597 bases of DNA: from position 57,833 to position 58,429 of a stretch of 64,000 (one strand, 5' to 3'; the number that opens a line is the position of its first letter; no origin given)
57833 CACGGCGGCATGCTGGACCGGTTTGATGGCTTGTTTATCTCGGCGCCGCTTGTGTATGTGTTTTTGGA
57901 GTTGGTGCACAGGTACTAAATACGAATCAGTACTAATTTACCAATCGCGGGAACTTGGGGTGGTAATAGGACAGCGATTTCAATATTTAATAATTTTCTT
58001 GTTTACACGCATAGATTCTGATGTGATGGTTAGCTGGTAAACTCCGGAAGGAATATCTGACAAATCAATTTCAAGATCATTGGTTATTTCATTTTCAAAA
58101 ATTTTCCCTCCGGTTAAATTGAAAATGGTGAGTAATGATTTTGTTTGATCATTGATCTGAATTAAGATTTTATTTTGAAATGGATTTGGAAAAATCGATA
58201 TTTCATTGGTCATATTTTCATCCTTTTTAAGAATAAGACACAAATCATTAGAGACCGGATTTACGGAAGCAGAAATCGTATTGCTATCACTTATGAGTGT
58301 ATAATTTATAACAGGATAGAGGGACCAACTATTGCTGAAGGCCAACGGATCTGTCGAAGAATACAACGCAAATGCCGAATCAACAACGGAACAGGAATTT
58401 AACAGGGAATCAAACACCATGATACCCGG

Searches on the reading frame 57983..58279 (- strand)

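Call 66: search_protein_families(library=ncbifam, proteins=[window:57983-58279:-], max_evalue=0.01)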
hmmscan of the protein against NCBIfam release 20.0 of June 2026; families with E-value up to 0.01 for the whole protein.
window:57983-58279:- (99 aa): 5 families
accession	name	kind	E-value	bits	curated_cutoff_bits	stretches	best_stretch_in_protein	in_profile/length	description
TIGR04183.1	Por_Secre_tail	domain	1.1e-13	51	23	1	29-98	1-71/72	T9SS type A sorting domain-containing protein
NF038113.1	T9SSA_dep_M36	equivalog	7.5e-12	44.2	885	1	12-97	778-867/869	T9SS-dependent M36 family metallopeptidase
NF052644.1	T9SS_DNase_Rie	equivalog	0.00012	21.6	260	1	41-98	195-250/251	T9SS-dependent surface endonuclease, AS87_RS02955 family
NF052323.1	T9SSA_dep_M6i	equivalog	0.0006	17.9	600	1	27-98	958-1038/1043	T9SS-dependent M6-like inactivated metalloprotease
NF050177.1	TapA_OM_Porphy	equivalog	0.002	16.9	500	1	25-97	469-542/544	TapA/TapC family T9SS-dependent outer membrane protein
